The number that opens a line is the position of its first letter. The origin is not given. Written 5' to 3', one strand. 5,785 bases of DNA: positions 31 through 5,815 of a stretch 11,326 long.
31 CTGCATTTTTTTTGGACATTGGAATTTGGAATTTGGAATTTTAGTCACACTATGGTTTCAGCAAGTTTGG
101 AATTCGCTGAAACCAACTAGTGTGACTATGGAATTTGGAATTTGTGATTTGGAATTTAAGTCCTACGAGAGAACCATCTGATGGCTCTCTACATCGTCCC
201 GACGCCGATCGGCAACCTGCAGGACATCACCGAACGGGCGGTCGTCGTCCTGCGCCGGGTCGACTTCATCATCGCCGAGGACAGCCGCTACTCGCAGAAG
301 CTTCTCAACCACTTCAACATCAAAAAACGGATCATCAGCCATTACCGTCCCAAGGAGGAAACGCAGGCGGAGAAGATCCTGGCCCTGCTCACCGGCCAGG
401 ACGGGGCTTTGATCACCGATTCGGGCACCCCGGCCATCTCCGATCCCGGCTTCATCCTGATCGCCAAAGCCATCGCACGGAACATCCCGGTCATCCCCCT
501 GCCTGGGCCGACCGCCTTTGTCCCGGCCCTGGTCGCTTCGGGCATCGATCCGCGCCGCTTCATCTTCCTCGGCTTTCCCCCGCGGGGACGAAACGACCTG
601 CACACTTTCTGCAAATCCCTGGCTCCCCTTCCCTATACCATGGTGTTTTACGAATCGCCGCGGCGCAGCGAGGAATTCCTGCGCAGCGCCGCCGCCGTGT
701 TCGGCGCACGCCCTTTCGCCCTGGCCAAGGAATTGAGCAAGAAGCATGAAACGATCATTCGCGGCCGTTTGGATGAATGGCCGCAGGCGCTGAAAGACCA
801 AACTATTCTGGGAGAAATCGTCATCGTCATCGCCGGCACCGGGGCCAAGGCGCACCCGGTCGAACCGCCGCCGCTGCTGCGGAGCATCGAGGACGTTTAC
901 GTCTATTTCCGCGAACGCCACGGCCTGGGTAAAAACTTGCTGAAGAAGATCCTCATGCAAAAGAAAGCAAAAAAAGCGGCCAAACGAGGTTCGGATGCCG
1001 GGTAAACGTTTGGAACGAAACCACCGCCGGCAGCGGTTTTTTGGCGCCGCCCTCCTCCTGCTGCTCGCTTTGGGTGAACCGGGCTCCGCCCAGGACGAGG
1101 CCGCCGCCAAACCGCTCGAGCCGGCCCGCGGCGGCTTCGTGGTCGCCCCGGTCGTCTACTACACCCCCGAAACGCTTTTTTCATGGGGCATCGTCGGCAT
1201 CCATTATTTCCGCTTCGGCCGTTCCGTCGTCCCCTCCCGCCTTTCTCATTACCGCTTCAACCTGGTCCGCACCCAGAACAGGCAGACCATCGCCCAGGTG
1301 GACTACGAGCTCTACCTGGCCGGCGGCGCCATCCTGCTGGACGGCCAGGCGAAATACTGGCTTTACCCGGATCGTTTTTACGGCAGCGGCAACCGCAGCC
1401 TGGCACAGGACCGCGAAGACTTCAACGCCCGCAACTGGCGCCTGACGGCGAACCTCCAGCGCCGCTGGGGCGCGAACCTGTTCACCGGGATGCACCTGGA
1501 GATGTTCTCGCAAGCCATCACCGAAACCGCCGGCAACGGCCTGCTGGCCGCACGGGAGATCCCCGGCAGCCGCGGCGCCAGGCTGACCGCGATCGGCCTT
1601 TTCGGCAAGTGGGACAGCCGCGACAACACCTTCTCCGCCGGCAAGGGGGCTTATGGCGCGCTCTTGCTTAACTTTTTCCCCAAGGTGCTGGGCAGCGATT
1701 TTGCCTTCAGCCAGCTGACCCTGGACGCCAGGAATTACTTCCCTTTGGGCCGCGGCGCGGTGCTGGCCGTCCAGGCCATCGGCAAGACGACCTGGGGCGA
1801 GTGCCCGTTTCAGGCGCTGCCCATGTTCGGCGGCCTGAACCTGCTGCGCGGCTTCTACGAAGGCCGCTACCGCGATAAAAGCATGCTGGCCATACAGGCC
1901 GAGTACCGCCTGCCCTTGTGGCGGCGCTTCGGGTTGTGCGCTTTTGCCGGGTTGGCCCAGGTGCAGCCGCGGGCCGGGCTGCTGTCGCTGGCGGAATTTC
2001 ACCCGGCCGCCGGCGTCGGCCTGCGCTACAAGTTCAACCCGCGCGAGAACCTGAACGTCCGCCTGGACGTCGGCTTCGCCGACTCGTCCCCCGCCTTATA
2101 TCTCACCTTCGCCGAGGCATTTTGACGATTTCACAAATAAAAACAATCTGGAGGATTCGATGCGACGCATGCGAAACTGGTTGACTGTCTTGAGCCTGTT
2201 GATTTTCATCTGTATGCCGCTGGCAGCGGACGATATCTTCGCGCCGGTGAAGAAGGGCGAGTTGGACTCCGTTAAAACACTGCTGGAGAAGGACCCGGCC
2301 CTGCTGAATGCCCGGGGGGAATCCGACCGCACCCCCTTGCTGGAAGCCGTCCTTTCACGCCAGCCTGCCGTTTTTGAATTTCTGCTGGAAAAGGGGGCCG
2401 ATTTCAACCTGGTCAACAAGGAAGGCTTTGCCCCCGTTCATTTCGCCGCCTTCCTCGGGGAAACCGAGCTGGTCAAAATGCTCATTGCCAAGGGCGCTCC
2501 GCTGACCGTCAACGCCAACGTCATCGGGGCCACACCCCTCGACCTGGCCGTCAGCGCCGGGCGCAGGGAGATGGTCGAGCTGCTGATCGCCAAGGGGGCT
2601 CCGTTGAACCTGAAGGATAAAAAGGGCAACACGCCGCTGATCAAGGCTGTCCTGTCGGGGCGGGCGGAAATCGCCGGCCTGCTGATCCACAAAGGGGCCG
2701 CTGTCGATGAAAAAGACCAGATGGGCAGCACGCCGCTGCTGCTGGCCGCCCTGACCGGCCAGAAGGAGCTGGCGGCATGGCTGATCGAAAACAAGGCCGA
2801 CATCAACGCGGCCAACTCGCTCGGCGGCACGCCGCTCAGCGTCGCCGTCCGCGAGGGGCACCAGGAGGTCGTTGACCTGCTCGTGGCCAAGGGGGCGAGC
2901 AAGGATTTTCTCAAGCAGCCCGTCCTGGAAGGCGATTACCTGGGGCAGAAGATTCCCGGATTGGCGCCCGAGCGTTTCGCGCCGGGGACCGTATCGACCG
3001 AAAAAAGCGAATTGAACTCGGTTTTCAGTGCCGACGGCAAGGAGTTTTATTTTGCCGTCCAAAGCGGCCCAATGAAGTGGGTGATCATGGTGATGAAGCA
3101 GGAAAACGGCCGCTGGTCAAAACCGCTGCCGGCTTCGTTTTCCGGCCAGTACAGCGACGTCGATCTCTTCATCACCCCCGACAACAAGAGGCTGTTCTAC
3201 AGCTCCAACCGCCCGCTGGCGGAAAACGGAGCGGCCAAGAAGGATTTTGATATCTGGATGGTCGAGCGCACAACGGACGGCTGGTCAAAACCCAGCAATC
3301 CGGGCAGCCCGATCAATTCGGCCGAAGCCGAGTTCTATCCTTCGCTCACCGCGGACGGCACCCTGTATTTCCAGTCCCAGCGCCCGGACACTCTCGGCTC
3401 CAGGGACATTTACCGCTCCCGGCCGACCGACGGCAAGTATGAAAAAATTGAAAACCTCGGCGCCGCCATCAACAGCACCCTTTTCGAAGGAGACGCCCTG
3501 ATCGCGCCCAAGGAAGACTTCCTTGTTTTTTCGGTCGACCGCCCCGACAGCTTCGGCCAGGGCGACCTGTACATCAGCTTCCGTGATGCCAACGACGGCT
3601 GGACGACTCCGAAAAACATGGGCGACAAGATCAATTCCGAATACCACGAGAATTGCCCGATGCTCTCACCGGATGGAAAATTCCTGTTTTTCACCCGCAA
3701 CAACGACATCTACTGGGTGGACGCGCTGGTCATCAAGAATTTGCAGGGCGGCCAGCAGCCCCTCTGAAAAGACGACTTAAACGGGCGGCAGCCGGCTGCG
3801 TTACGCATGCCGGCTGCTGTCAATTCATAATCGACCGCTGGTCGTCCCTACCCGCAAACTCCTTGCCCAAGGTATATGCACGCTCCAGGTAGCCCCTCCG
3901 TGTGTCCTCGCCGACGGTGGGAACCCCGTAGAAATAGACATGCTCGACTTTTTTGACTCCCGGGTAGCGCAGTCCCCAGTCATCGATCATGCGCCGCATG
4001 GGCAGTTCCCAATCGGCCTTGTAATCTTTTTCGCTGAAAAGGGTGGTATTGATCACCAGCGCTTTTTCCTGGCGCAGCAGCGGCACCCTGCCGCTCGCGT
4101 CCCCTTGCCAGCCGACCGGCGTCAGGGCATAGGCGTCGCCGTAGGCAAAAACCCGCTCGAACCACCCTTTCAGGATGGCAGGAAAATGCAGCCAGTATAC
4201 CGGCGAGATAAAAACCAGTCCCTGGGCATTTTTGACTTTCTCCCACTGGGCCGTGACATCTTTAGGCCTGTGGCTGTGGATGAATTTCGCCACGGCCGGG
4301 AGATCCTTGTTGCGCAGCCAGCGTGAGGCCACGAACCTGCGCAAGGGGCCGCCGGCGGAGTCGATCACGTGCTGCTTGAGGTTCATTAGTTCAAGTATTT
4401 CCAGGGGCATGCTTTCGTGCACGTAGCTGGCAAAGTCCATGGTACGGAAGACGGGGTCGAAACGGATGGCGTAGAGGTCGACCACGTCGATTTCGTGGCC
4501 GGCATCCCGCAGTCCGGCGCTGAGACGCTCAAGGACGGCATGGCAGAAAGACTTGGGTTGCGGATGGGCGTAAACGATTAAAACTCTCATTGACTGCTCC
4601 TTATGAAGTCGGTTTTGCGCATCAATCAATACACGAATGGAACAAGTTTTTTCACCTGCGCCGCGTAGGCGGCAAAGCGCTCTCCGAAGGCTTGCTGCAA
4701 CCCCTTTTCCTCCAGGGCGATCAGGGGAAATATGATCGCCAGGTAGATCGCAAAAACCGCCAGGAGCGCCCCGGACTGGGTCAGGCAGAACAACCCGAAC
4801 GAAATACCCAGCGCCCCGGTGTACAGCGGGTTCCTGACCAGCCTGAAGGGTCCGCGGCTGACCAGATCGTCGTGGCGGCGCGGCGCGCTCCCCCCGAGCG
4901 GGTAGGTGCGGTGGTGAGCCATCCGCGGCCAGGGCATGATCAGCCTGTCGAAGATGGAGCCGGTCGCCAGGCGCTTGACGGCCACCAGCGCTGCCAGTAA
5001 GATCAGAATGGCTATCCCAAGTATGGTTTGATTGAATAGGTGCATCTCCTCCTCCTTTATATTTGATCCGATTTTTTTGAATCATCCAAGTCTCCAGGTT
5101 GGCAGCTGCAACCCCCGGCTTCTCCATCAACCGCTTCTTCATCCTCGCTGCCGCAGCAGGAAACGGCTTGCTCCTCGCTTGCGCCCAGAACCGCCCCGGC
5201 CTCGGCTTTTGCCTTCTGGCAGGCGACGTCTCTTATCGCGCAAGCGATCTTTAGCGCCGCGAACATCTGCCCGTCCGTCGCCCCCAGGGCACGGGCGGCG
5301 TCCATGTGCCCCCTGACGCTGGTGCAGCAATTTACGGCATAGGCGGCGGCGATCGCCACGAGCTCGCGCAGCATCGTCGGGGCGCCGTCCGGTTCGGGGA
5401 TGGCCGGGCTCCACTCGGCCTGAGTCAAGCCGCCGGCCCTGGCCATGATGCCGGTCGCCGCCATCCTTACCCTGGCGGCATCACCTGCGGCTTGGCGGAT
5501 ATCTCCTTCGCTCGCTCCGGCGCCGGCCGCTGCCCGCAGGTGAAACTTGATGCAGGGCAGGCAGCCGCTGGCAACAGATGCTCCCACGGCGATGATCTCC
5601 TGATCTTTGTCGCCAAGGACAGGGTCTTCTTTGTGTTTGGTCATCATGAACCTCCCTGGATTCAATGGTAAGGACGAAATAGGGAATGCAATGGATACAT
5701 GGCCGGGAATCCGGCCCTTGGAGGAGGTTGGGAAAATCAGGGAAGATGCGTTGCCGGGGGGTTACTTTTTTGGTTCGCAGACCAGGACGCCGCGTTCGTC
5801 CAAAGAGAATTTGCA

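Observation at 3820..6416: ECF sigma cluster with no anti-sigma: sigma + CMD(CxxC) + ICMT-like + NQO1-like, possibly sigma-54 driven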

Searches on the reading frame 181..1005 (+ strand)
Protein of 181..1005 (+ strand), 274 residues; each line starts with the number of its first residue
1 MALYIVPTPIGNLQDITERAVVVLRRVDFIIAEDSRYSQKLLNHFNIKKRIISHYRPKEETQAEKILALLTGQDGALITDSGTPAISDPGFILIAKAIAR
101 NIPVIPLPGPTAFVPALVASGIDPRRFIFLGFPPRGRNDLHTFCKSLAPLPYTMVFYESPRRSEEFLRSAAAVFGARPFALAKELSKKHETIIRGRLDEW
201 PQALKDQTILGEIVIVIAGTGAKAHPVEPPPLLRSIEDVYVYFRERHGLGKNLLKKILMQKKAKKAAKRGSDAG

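Call 4: search_protein_families(library=pfam, proteins=[window:181-1005:+], max_evalue=0.01)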
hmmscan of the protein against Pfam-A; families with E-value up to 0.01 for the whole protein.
window:181-1005:+ (274 aa): 1 family
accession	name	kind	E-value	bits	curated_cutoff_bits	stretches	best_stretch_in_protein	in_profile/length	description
PF00590.25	TP_methylase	-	2.1e-26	93.6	27.8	1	3-199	2-210/212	Tetrapyrrole (Corrin/Porphyrin) Methylases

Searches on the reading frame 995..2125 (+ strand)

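Call 4: search_protein_families(library=pfam, proteins=[window:995-2125:+], max_evalue=0.01)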
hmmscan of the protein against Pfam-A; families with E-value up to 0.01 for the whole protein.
window:995-2125:+ (376 aa): 1 family
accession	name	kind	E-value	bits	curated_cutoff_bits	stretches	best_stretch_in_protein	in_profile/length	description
PF01103.29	Omp85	-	3.4e-10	40.4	24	1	204-345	121-291/325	Omp85 superfamily domain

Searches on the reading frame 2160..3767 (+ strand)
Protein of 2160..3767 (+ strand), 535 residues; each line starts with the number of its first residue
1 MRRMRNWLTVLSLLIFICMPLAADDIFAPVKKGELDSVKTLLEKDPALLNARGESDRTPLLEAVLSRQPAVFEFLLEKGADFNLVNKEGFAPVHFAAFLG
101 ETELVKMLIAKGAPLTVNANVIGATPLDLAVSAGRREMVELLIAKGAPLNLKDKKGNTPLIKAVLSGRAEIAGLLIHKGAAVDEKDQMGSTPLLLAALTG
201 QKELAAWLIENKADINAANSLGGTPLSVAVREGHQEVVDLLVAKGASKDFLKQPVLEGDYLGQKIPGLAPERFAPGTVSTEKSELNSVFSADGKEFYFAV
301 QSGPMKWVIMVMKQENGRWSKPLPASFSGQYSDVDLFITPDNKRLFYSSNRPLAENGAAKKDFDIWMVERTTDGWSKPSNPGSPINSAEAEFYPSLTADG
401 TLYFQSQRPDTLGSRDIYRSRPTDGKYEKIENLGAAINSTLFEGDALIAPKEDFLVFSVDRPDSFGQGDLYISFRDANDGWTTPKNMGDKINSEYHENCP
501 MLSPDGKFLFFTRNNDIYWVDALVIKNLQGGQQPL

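Call 4: search_protein_families(library=pfam, proteins=[window:2160-3767:+], max_evalue=0.01)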
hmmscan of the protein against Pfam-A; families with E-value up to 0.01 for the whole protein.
window:2160-3767:+ (535 aa): 9 families
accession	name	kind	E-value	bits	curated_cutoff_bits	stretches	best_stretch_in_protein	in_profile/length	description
PF00023.36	Ank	-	6.8e-40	133.3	21.1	4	123-154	2-33/33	Ankyrin repeat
PF12796.13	Ank_2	-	1.2e-38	132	27.3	3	160-249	1-87/90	Ankyrin repeats (3 copies)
PF13637.12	Ank_4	-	1.5e-32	111.4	22.7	5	195-242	3-50/50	Ankyrin repeats (many copies)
PF13606.12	Ank_3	-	2.1e-29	98.3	22.3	2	123-150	2-29/30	Ankyrin repeat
PF07676.18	PD40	-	6.6e-22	77.4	20.9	2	382-419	2-38/38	WD40-like Beta Propeller Repeat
PF13857.12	Ank_5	-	9.1e-21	74.2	27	2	117-163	9-56/56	Ankyrin repeats (many copies)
PF24521.3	Ank_KRIT1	-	4.5e-07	30.1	80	1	189-247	18-71/149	KRIT1 ankyrin-repeats domain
PF23745.1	ANK_LRRK2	-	0.00069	19.9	27.5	0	196-250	38-92/130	LRRK2 ANK repeat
PF08308.17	PEGA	-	0.0031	17.8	20.8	0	111-137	11-38/71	PEGA domain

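Call 5: search_protein_families(library=ncbifam, proteins=[window:2160-3767:+], max_evalue=0.001)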
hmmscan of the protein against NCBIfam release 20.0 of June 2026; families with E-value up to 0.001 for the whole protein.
window:2160-3767:+ (535 aa): 11 families
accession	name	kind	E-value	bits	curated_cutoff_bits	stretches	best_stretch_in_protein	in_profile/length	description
NF041931.2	MzaA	equivalog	1.3e-30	106.9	800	3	163-245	9-91/726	MZA anti-phage system associated sigma-70 family RNA polymerase sigma factor MzaA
NF053607.1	CHU_0125_OmpA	equivalog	3.6e-28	98.5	620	2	313-440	255-378/639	CHU_0125 family OmpA-like outer membrane integrity protein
NF043023.1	T4SS_AnkH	equivalog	2.4e-25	89.2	600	2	135-252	11-128/467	Dot/Icm T4SS effector AnkH/LegA3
NF043029.1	T4SS_AnkY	equivalog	2.7e-25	88.8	600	3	124-196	459-531/543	Dot/Icm T4SS effector AnkY/LegA9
NF052230.1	T9SS_PorE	exception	3.6e-25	88.3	600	2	276-441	218-384/648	PorE family type IX secretion system protein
NF043022.1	T4SS_AnkG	equivalog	2.9e-17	62.6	500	2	92-190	333-437/455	Dot/Icm T4SS effector AnkG/AnkZ/LegA7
NF043028.1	T4SS_AnkX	equivalog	1.5e-15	56.5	1400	1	108-247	374-519/938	Dot/Icm T4SS effector AnkN/AnkX/LegA8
NF043021.1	T4SS_AnkF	equivalog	1.1e-14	53.8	1000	1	21-84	584-647/917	Dot/Icm T4SS effector AnkF/LegA14/Ceg31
NF043024.1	T4SS_AnkI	equivalog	2.1e-10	39.9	550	2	87-164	239-325/439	Dot/Icm T4SS effector AnkI/LegAS4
NF043019.1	T4SS_AnkC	equivalog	6.3e-09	35.2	450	1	47-154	118-233/459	Dot/Icm T4SS effector AnkC/LegA12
TIGR00870.1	trp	subfamily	1.1e-08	33.6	498.75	1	123-228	131-217/747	transient-receptor-potential calcium channel protein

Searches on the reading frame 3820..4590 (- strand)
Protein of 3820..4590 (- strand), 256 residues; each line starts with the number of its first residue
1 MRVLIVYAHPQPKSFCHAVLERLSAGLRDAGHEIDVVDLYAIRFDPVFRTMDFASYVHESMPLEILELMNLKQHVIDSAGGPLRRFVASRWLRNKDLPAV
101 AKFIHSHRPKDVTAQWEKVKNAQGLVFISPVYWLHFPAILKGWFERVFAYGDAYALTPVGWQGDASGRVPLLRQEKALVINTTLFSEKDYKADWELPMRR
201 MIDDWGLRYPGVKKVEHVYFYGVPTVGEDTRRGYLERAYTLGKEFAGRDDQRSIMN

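Call 4: search_protein_families(library=pfam, proteins=[window:3820-4590:-], max_evalue=0.01)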
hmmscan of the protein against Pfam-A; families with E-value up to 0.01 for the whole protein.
window:3820-4590:- (256 aa): 2 families
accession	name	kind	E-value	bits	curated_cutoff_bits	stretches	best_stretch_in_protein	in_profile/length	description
PF02525.22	Flavodoxin_2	-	2e-34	119.5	27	1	1-237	1-193/198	Flavodoxin-like fold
PF03358.20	FMN_red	-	2.1e-13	50.5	24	2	93-153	40-103/152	NADPH-dependent FMN reductase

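Call 5: search_protein_families(library=ncbifam, proteins=[window:3820-4590:-], max_evalue=0.001)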
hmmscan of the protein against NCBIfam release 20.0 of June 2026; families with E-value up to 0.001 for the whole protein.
window:3820-4590:- (256 aa): 4 families
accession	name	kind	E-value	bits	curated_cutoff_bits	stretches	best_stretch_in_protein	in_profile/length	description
NF007280.0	PRK09739.1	equivalog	8.7e-23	81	162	2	1-56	4-59/199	NAD(P)H oxidoreductase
NF002044.1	PRK00871.1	equivalog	1.7e-11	43.8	210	1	111-192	44-114/170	glutathione-regulated potassium-efflux system oxidoreductase KefF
NF003430.0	PRK04930.1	equivalog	4.2e-07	29.5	240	0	111-155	51-95/184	glutathione-regulated potassium-efflux system ancillary protein KefG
TIGR03567.1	FMN_reduc_SsuE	equivalog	7.2e-05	22.8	164.05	0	91-143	35-87/171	NADPH-dependent FMN reductase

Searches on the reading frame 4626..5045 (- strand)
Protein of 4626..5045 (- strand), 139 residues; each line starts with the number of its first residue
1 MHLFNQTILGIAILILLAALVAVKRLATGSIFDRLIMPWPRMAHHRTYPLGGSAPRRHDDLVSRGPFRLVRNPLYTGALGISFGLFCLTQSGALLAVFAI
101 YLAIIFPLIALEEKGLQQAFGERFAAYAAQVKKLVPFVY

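Call 4: search_protein_families(library=pfam, proteins=[window:4626-5045:-], max_evalue=0.01)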
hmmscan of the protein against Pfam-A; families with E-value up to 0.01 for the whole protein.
window:4626-5045:- (139 aa): 2 families
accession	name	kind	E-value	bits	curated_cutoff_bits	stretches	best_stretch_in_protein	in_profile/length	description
PF04191.18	PEMT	-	7.6e-10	39.6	25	1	58-123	39-105/105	Phospholipid methyltransferase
PF04140.19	ICMT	-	0.003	18.4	24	1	59-117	33-94/95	Isoprenylcysteine carboxyl methyltransferase (ICMT) family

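Call 5: search_protein_families(library=ncbifam, proteins=[window:4626-5045:-], max_evalue=0.001)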
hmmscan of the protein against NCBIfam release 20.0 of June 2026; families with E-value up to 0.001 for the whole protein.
window:4626-5045:- (139 aa): 3 families
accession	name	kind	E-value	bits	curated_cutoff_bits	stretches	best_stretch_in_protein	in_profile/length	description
NF040696.1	isopcys_mtase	equivalog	4.9e-07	29.8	160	1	57-137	108-189/190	protein-S-isoprenylcysteine O-methyltransferase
TIGR04571.1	LmtA_Leptospira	exception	2.5e-06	27.4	325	1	60-136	86-164/252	lipid A Kdo2 1-phosphate O-methyltransferase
NF045656.1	MeththiolMtaseMddA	equivalog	1.1e-05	24.8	270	1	67-136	171-238/238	methanethiol S-methyltransferase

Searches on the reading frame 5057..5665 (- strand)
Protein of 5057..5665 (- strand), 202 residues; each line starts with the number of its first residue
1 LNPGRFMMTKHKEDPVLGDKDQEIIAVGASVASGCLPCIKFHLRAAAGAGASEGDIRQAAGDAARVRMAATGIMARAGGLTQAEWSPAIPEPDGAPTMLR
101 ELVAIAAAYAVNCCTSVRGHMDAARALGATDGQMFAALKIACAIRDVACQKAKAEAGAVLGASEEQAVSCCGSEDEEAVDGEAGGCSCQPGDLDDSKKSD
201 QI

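Call 4: search_protein_families(library=pfam, proteins=[window:5057-5665:-], max_evalue=0.01)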
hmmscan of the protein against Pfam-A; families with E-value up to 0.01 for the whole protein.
window:5057-5665:- (202 aa): 1 family
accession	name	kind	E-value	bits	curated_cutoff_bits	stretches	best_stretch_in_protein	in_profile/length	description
PF02627.25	CMD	-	9.7e-19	67.6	23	2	14-64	17-67/84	Carboxymuconolactone decarboxylase family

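Call 5: search_protein_families(library=ncbifam, proteins=[window:5057-5647:-], max_evalue=0.001)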
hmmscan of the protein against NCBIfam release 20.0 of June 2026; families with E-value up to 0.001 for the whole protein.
window:5057-5647:- (196 aa): 8 families
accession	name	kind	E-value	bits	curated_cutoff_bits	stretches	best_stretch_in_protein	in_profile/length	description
TIGR00778.1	ahpD_dom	domain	6.9e-14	51.1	27.8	2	13-54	5-46/51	alkylhydroperoxidase AhpD family core domain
NF041047.1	GSU3128_fam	equivalog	4.7e-12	45.8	110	2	8-54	14-60/84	GSU3128 family (seleno)protein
NF041537.1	ArsM_AhpD_UU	exception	2.6e-07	29.7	510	1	11-60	281-330/345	arsenite methyltransferase/AhpD domain selenoprotein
NF045649.1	2X_seleno_MduS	exception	1.2e-06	27.7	380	1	8-61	248-301/338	methyltransferase domain-containing selenoprotein MduS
TIGR02425.1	decarb_PcaC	equivalog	2e-06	27.9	155.7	0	10-56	52-98/123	4-carboxymuconolactone decarboxylase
TIGR04169.1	perox_w_seleSAM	hypoth_equivalog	2.1e-05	24.5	120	0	94-141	44-91/109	arsenosugar biosynthesis-associated peroxidase-like protein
TIGR01926.1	peroxid_rel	subfamily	3.9e-05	23.5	81.8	0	7-56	57-106/178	peroxidase-related enzyme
TIGR00777.1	ahpD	subfamily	0.00068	19.5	191.95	0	88-147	111-170/177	alkylhydroperoxidase, AhpD family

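Call 43: find_homologous_proteins(query=window:5057-5647:-, max_evalue=0.00001)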
Query window:5057-5647:- (196 aa): 68 proteins with E <= 0.00001 among 3592 candidates.
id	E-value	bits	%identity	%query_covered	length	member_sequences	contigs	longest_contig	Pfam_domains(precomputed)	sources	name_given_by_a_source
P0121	2.7e-118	411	100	99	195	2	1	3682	PF02627.26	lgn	-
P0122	3.9e-96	339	85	99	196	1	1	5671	PF02627.26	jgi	jgi:AhpD family alkylhydroperoxidase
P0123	1.1e-76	275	72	98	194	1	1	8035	PF02627.26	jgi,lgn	jgi:AhpD family alkylhydroperoxidase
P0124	1.8e-75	271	73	100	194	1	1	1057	PF02627.26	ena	-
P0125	3.0e-74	267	72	100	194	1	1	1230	PF02627.26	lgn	-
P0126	6.5e-74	266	73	94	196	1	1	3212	PF02627.26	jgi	jgi:AhpD family alkylhydroperoxidase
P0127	2.8e-72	261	66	99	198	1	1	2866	PF02627.26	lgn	-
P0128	1.3e-70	255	66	99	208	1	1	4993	PF02627.26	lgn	-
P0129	2.3e-70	255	71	98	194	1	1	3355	PF02627.26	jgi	jgi:AhpD family alkylhydroperoxidase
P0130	3.3e-70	254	66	99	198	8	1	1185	PF02627.26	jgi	jgi:AhpD family alkylhydroperoxidase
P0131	5.0e-68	247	72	90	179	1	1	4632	PF02627.26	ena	-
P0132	9.7e-67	243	68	98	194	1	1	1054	PF02627.26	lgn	-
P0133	1.9e-64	235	63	95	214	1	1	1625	PF02627.26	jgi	jgi:AhpD family alkylhydroperoxidase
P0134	2.6e-64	235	67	96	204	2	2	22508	PF02627.26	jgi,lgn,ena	-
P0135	5.4e-62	227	62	98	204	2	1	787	PF02627.26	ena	-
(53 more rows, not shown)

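Call 45: find_encoding_contigs(protein=P0122, flank=6000, max_places=2)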
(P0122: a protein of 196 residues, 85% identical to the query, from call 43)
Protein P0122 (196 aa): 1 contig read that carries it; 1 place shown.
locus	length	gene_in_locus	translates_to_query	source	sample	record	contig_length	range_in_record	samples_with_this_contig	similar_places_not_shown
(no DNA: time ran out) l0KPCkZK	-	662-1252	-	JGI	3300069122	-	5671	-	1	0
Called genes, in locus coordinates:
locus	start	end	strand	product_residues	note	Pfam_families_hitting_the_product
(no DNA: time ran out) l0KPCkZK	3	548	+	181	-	?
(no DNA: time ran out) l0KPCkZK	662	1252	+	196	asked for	PF02627:CMD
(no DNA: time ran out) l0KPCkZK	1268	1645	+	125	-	-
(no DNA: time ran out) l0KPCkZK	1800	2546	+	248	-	PF02525:Flavodoxin_2, PF03358:FMN_red (faint)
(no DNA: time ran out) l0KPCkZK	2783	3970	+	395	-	PF13620:CarboxypepD_reg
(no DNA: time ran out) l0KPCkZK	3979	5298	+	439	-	PF05139:Erythro_esteras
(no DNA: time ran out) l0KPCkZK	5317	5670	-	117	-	?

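Call 46: find_encoding_contigs(protein=P0121, flank=6000, max_places=2)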
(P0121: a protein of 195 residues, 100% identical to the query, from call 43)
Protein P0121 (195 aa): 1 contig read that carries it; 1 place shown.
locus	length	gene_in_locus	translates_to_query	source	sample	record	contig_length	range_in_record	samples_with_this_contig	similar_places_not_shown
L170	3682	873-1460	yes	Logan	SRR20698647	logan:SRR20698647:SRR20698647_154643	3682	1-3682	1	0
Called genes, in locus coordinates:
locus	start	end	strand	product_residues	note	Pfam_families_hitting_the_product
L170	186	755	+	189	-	PF07638:Sigma70_ECF (weak), PF04542:Sigma70_r2, PF08281:Sigma70_r4_2, PF04545:Sigma70_r4 (weak)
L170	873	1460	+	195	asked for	PF02627:CMD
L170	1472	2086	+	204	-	PF04191:PEMT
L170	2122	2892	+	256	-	PF02525:Flavodoxin_2, PF03358:FMN_red (weak)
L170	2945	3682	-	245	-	?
